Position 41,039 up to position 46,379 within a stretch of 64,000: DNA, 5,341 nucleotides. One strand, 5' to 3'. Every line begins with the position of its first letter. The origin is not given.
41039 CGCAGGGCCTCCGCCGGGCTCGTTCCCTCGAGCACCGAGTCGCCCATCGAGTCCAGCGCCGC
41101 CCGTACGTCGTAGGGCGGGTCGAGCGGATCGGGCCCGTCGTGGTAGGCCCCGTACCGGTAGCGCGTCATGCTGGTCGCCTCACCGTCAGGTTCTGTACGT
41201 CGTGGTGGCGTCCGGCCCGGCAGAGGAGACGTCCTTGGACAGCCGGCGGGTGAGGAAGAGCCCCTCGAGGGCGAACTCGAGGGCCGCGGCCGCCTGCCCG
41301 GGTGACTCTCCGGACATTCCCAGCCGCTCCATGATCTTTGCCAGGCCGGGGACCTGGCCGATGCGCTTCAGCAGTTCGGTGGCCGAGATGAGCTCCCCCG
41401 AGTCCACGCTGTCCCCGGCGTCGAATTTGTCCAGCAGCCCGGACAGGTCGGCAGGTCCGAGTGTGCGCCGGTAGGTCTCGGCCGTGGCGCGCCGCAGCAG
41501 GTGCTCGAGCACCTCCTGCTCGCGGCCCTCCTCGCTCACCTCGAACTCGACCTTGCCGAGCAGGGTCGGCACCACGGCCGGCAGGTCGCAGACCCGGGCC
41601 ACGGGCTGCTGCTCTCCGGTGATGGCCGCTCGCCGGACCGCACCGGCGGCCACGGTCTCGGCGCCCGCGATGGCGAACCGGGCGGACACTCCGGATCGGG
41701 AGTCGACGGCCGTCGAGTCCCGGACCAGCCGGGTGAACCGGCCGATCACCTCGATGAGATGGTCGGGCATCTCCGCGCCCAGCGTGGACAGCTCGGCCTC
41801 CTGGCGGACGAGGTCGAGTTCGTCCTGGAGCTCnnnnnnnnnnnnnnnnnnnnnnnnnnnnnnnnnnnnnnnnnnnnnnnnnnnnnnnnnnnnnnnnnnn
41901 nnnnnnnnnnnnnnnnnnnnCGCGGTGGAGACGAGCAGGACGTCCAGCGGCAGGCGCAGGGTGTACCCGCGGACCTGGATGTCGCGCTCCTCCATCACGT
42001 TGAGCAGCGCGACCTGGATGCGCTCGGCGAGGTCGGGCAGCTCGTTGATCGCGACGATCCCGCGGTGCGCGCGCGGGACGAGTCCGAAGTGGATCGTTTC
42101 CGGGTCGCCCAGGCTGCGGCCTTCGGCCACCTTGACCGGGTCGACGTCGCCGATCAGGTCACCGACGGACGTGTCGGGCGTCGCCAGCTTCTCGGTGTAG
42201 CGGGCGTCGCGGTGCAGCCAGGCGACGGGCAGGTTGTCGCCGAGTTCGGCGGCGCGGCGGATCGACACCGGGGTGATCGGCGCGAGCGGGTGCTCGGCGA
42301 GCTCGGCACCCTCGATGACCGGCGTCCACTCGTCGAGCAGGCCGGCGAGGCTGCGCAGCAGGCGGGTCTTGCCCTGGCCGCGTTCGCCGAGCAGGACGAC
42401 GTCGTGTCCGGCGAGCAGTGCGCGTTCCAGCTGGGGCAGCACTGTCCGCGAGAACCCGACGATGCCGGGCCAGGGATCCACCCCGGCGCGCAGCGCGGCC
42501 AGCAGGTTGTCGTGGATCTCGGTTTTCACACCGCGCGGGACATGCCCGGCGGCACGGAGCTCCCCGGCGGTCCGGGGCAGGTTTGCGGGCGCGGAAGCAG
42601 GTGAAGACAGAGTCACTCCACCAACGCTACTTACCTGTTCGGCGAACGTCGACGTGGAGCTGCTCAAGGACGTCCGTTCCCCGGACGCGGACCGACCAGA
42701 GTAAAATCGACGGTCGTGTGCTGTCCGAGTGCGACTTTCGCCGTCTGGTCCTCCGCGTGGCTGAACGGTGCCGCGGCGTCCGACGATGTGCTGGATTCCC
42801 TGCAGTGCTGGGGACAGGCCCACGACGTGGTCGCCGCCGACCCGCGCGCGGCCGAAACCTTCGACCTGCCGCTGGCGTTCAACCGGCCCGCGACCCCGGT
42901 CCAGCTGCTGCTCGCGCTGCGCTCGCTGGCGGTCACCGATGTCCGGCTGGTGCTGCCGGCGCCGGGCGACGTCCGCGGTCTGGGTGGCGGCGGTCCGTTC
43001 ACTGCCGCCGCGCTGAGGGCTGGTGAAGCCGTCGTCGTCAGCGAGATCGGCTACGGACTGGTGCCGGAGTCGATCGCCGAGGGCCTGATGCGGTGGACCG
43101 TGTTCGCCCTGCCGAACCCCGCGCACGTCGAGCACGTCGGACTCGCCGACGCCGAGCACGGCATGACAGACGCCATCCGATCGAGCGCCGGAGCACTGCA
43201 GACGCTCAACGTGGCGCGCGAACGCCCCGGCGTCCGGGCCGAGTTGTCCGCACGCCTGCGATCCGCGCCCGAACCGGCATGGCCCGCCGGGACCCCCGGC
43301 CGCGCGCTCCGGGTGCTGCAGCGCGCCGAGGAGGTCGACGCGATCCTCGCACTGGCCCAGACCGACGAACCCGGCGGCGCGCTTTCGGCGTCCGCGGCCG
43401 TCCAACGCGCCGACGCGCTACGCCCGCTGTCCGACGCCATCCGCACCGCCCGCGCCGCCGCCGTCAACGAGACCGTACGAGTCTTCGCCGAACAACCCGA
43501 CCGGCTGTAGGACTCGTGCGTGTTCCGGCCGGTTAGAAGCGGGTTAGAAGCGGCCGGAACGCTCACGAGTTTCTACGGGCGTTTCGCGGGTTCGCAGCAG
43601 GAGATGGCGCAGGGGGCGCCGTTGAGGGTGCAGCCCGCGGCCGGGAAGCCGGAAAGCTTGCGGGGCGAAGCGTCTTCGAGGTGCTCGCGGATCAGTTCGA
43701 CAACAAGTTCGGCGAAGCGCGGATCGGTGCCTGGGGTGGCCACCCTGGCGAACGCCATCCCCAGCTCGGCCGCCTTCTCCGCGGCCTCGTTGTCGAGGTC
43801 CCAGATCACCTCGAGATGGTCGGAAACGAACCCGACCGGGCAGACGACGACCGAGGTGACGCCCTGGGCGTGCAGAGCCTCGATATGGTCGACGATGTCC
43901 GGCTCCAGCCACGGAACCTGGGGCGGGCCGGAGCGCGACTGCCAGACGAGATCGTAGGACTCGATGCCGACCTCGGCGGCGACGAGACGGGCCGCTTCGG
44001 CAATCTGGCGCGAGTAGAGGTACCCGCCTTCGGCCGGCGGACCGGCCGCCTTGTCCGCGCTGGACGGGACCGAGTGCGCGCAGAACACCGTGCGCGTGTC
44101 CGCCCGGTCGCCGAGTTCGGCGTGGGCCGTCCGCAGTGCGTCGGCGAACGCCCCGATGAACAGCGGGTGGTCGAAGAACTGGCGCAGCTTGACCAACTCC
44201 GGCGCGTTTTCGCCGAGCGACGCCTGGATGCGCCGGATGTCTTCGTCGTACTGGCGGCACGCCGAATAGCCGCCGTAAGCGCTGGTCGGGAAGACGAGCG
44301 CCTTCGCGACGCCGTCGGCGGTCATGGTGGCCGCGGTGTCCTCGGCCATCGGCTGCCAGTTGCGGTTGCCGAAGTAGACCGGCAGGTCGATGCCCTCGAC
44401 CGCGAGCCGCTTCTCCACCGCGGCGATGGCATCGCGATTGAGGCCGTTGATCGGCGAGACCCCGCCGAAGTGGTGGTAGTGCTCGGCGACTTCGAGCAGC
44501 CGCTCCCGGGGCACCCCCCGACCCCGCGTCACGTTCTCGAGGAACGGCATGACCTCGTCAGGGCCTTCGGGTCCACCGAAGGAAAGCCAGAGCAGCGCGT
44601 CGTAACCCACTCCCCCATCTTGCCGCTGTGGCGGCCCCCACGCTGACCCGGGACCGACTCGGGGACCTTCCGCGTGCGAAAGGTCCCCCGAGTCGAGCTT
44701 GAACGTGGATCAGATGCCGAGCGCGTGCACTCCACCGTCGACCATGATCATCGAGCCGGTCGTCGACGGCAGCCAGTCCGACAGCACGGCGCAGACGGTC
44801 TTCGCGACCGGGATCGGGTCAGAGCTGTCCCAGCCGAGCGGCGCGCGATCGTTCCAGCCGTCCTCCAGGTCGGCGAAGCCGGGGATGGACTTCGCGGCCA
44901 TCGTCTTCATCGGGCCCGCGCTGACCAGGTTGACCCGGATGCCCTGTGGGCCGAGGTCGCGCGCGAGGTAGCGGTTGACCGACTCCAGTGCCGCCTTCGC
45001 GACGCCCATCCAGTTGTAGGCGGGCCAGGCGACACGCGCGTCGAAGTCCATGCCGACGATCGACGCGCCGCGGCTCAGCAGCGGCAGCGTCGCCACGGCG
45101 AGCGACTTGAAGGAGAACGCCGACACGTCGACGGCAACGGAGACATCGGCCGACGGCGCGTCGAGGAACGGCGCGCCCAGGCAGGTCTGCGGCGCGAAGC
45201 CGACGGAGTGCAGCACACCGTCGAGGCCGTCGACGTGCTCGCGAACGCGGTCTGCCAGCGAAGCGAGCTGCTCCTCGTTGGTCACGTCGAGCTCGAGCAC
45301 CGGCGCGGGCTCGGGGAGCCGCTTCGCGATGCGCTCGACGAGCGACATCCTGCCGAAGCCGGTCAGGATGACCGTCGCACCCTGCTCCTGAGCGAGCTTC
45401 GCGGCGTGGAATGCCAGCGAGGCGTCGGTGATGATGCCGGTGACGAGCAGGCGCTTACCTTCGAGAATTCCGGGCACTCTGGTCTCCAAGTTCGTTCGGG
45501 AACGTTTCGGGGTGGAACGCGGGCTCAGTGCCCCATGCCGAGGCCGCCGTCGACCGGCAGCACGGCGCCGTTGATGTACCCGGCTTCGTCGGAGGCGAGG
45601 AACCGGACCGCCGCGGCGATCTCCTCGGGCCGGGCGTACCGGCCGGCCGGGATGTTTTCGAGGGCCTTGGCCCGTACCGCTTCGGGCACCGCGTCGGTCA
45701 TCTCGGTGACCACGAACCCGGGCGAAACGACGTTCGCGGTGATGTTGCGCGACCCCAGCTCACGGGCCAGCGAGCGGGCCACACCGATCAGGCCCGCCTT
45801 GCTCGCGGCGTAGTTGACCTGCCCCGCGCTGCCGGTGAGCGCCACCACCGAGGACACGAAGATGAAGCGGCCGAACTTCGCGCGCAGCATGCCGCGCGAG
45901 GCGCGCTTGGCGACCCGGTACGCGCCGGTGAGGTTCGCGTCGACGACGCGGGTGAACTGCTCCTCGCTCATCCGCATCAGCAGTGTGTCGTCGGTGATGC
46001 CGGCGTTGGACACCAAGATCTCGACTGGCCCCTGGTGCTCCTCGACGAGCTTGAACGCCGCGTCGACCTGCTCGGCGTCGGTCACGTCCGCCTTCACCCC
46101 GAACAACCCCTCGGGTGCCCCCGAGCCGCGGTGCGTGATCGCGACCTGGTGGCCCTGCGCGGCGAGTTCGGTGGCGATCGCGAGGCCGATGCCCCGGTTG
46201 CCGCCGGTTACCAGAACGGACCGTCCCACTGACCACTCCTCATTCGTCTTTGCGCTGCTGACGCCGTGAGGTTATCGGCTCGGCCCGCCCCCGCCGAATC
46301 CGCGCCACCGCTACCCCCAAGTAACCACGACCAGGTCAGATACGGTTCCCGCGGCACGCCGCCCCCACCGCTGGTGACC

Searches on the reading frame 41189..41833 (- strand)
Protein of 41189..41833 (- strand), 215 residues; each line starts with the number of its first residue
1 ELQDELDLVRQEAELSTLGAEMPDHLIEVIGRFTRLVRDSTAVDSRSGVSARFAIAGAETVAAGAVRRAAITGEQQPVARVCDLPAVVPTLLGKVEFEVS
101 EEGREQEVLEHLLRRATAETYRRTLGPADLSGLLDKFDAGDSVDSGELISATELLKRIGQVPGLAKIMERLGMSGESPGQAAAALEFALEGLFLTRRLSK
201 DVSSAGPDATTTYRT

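Call 25: find_homologous_proteins(query=window:41189-41833:-, max_evalue=1e-40)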
Query seq(215 aa) (215 aa): 1096 proteins with E <= 1e-40 among 8000 candidates; the best 120 are listed.
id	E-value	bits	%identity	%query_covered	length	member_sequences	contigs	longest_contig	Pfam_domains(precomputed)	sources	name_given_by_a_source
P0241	7.5e-103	361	84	100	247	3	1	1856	-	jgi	jgi:magnesium chelatase subunit I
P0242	5.7e-95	335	79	100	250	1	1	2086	-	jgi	jgi:magnesium chelatase subunit I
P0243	1.1e-93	331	81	91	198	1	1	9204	-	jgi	jgi:magnesium chelatase subunit I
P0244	7.2e-92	325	81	90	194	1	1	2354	-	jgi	jgi:magnesium chelatase subunit I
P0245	4.9e-84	299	86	80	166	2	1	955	-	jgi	jgi:magnesium chelatase subunit I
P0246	3.2e-82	293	71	100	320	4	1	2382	-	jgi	jgi:magnesium chelatase subunit I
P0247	3.4e-82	293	72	100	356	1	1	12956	-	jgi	jgi:magnesium chelatase subunit I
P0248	8.1e-82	292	70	100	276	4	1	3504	-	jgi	jgi:magnesium chelatase subunit I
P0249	8.1e-82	292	71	100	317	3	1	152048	-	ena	-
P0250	2.5e-81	290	70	100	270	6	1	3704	-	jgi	-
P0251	3.4e-81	290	70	100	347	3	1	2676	-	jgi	jgi:magnesium chelatase subunit I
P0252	3.4e-81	290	70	100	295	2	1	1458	-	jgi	jgi:magnesium chelatase subunit I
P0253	3.9e-81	290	71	100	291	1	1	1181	-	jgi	jgi:magnesium chelatase subunit I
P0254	3.9e-81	290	69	100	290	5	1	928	-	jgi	jgi:magnesium chelatase subunit I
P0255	8.9e-81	289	84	78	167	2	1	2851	-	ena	-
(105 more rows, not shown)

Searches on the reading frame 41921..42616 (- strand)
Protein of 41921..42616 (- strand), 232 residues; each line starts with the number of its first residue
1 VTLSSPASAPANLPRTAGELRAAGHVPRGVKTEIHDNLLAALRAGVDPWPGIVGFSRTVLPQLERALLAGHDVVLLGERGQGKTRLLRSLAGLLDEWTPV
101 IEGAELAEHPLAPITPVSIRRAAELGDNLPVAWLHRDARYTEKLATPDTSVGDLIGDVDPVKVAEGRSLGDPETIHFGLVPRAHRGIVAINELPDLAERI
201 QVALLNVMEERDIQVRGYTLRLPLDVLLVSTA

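Call 24: find_homologous_proteins(query=window:41921-42616:-, max_evalue=1e-60)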
Query seq(232 aa) (232 aa): 3157 proteins with E <= 1e-60 among 8000 candidates; the best 120 are listed.
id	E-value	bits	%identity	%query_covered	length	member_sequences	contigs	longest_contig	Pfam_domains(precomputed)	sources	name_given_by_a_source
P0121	7.0e-125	433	89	97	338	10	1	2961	PF00158.33,PF07726.18,PF07728.21,PF01078.28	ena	-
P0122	7.6e-122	423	85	99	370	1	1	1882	PF00158.33,PF07726.18,PF07728.21,PF01078.28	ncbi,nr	ncbi:MAG: ATP-binding protein, partial [Sciscionella sp.]|nr:ATP-binding protein [Sciscionella sp.]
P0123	2.6e-121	421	88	96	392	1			PF00158.33,PF07726.18,PF07728.21,PF01078.28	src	-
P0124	4.2e-121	421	86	97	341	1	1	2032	PF00158.33,PF07728.21,PF01078.28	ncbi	ncbi:MAG: sigma 54-interacting transcriptional regulator, partial [Pseudonocardiaceae bacterium]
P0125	8.1e-121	420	87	96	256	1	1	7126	PF00158.33,PF07728.21,PF01078.28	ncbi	ncbi:MAG: sigma 54-interacting transcriptional regulator, partial [Pseudonocardiaceae bacterium]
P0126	1.1e-120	419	86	96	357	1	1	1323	PF00158.33,PF07726.18,PF07728.21,PF01078.28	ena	-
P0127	8.1e-120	417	84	99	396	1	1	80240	PF00158.33,PF07726.18,PF08298.18,PF07728.21,PF01078.28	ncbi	ncbi:ATP-binding protein, partial [Saccharopolyspora rectivirgula]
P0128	1.1e-118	413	86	96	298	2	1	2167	PF00158.33,PF07728.21,PF01078.28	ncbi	ncbi:MAG: ATP-binding protein, partial [Pseudonocardiaceae bacterium]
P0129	2.7e-118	412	83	96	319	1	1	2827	PF00158.33,PF07726.18,PF08298.18,PF07728.21,PF01078.28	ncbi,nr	ncbi:MAG: sigma 54-interacting transcriptional regulator, partial [Saccharothrix sp.]|nr:sigma 54-in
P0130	1.7e-117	409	84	98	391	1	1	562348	PF00158.33,PF07726.18,PF07728.21,PF01078.28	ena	-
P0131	7.9e-117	407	81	99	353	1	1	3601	PF00158.33,PF07728.21,PF01078.28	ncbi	ncbi:MAG: ATP-binding protein, partial [Pseudonocardiaceae bacterium]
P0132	2.4e-116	405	83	98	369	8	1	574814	PF00158.33,PF08298.18,PF07728.21,PF01078.28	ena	-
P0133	5.5e-116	404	87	94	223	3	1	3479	PF00158.33,PF07728.21,PF01078.28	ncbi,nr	ncbi:MAG: magnesium chelatase, partial [Pseudonocardiales bacterium]|nr:magnesium chelatase [Pseudon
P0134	5.6e-116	404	85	96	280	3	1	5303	PF00158.33,PF07726.18,PF08298.18,PF00493.30,PF07728.21,PF01078.28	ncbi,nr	ncbi:MAG TPA: ATP-binding protein, partial [Pseudonocardia sp.]|nr:ATP-binding protein [Pseudonocard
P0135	6.4e-116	404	86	94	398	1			PF00158.33,PF07728.21,PF01078.28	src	-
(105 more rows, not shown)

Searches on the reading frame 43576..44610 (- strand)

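Call 33: search_protein_families(library=pfam, proteins=[window:43576-44610:-], max_evalue=0.00001)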
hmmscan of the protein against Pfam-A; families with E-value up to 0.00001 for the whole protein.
window:43576-44610:- (345 aa): 1 family
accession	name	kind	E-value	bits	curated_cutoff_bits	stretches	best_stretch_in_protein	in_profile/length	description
PF00762.24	Ferrochelatase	-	4.1e-86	289.3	27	1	4-311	2-317/317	Ferrochelatase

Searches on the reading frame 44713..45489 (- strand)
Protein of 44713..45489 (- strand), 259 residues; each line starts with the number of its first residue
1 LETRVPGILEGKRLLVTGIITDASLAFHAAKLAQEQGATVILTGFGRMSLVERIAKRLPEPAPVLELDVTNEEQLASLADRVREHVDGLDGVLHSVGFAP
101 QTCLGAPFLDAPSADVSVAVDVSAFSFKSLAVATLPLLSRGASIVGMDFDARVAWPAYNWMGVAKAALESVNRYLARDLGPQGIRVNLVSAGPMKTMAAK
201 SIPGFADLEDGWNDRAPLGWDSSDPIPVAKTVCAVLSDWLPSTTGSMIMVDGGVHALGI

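Call 34: search_protein_families(library=pfam, proteins=[window:44713-45489:-], max_evalue=0.00001)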
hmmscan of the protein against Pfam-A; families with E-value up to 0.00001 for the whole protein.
window:44713-45489:- (259 aa): 2 families
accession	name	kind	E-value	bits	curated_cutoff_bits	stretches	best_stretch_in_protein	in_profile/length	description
PF13561.12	adh_short_C2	-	9.9e-69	231.9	27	1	18-255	1-236/236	Enoyl-(Acyl carrier protein) reductase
PF00106.31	adh_short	-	4.6e-16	59.3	26.6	1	15-202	4-190/195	short chain dehydrogenase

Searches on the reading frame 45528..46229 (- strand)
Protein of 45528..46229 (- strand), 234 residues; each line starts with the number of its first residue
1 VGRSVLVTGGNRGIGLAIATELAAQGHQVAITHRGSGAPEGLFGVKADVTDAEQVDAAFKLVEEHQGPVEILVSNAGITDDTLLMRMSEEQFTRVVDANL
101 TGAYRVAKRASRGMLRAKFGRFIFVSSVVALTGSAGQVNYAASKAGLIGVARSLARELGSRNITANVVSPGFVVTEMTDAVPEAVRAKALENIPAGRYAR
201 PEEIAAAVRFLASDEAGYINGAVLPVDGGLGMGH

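Call 34: search_protein_families(library=pfam, proteins=[window:45528-46229:-], max_evalue=0.00001)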
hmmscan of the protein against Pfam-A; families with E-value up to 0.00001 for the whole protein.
window:45528-46229:- (234 aa): 5 families
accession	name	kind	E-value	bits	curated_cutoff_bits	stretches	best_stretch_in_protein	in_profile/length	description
PF13561.12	adh_short_C2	-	9.5e-58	196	27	1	11-230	5-235/236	Enoyl-(Acyl carrier protein) reductase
PF00106.31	adh_short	-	3e-46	157.8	26.6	1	4-183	2-192/195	short chain dehydrogenase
PF08659.16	KR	-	3.8e-20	73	22.6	1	45-155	58-164/180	KR domain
PF01370.27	Epimerase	-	1.1e-07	32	20.9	1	5-135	1-122/240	NAD dependent epimerase/dehydratase family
PF13460.12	NAD_binding_10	-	5.6e-07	30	27.2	1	9-176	1-149/184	NAD(P)H-binding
